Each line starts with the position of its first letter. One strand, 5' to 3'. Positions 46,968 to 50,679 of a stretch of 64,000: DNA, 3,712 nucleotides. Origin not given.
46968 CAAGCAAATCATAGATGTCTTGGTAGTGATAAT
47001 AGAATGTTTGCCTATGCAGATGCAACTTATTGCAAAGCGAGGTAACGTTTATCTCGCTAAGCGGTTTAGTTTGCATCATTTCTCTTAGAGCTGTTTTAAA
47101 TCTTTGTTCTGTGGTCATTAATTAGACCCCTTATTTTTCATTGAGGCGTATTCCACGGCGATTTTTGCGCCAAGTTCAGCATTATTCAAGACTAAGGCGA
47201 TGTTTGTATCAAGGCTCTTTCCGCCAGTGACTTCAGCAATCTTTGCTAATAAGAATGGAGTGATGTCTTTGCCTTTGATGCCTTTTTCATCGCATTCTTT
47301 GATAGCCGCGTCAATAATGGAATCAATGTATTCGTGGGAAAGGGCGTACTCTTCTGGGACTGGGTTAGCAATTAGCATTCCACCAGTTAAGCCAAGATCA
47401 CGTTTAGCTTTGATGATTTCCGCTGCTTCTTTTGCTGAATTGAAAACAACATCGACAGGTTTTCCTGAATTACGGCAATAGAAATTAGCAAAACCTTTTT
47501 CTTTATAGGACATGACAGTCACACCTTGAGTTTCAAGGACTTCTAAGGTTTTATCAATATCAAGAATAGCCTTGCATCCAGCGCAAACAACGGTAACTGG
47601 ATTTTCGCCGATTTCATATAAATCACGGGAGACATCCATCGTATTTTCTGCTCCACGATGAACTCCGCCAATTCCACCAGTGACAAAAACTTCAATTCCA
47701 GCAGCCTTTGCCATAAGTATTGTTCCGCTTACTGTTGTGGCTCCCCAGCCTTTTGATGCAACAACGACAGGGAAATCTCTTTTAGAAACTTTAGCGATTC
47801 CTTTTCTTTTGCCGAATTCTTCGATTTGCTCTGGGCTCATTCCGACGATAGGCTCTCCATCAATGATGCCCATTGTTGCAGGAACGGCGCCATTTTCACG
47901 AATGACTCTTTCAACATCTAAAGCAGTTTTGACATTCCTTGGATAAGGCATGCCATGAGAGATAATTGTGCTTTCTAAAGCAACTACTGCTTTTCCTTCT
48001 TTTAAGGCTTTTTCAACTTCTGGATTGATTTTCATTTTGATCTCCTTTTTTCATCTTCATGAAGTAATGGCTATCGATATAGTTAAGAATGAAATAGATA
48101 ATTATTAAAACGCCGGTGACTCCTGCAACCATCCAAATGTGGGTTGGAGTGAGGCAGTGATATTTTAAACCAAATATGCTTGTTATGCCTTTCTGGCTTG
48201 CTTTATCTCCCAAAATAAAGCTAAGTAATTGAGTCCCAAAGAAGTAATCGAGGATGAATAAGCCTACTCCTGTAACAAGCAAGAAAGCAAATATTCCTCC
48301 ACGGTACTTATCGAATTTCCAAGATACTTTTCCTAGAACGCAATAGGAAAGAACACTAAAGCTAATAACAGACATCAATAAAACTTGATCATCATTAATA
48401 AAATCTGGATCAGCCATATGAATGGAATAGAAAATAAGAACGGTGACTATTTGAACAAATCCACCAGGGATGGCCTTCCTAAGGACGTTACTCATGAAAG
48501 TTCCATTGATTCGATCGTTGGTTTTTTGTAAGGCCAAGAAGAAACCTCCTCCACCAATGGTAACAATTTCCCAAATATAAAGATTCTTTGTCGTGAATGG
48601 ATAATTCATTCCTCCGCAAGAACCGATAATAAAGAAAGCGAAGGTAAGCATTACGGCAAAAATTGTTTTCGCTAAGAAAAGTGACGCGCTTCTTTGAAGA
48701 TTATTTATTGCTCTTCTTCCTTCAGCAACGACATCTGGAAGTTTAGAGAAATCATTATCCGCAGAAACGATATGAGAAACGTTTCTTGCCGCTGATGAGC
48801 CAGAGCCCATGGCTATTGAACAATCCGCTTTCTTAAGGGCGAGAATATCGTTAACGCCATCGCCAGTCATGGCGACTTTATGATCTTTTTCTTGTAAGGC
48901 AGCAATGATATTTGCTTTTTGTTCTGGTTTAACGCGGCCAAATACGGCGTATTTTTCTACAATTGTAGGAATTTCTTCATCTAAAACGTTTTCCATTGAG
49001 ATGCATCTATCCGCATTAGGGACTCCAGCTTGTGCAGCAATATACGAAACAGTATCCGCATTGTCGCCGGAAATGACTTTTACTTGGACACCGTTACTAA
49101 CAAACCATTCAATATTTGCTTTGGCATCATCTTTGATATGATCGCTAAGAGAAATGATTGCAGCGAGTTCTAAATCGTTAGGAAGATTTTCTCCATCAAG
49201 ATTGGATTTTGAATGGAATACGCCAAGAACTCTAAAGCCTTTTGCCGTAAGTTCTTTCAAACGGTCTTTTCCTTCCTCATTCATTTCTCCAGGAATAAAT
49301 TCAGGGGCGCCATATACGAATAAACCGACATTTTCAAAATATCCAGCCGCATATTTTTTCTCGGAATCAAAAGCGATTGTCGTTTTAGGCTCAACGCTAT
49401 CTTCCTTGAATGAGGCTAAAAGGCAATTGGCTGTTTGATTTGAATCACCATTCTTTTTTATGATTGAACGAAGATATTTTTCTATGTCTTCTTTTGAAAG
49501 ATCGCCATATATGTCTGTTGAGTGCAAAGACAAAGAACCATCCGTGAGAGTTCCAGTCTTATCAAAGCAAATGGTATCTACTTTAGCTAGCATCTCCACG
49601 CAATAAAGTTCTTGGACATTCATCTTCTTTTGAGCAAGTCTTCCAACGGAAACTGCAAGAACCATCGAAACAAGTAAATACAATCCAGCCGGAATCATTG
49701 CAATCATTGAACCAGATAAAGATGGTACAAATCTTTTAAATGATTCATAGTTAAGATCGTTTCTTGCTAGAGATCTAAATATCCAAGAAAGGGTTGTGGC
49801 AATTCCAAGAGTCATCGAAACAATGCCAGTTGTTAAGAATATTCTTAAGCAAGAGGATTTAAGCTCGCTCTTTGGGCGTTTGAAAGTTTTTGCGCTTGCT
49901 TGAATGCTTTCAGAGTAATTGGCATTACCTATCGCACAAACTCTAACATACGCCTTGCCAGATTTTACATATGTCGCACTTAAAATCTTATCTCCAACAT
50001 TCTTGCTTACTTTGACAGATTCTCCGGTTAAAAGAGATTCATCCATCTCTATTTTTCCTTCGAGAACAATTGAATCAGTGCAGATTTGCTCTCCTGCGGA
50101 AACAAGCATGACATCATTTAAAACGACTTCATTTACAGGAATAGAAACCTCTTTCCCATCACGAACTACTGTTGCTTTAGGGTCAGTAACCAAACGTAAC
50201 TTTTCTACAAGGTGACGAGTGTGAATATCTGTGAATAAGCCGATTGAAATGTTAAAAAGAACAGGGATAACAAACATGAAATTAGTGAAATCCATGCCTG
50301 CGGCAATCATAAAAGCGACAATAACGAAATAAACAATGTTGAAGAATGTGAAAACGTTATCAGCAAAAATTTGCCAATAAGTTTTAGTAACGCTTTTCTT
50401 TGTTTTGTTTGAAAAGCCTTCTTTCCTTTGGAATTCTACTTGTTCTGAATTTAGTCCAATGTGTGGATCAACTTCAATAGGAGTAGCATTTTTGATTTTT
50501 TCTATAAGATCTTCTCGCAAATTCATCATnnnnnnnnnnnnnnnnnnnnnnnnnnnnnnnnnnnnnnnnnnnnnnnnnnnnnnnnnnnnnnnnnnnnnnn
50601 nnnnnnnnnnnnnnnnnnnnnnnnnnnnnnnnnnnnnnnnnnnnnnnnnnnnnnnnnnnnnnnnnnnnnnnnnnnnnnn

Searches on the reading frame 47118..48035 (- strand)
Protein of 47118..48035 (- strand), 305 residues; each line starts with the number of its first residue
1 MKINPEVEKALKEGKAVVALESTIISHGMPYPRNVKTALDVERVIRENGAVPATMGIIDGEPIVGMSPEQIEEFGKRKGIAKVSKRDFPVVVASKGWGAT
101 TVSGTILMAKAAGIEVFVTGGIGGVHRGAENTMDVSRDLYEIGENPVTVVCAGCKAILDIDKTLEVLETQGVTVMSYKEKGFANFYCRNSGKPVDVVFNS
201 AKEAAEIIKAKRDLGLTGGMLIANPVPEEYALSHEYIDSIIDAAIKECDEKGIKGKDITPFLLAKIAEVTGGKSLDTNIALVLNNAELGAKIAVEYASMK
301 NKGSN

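Call 45: search_protein_families(library=pfam, proteins=[window:47118-48035:-], max_evalue=0.00001)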
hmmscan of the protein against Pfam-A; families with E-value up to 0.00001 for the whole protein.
window:47118-48035:- (305 aa): 1 family
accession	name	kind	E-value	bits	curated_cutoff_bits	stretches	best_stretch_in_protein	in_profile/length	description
PF04227.17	Indigoidine_A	-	1.9e-127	425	25.2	1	6-295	1-291/291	Indigoidine synthase A like protein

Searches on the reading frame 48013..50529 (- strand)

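Call 45: search_protein_families(library=pfam, proteins=[window:48013-50529:-], max_evalue=0.00001)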
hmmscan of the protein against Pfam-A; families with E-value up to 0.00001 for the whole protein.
window:48013-50529:- (838 aa): 2 families
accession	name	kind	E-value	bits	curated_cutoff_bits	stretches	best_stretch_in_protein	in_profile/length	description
PF00122.25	E1-E2_ATPase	-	7.1e-37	127.1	28.1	1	115-301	3-181/181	E1-E2 ATPase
PF00702.32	Hydrolase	-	5.1e-20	73.1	26.4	1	317-569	1-191/191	haloacid dehalogenase-like hydrolase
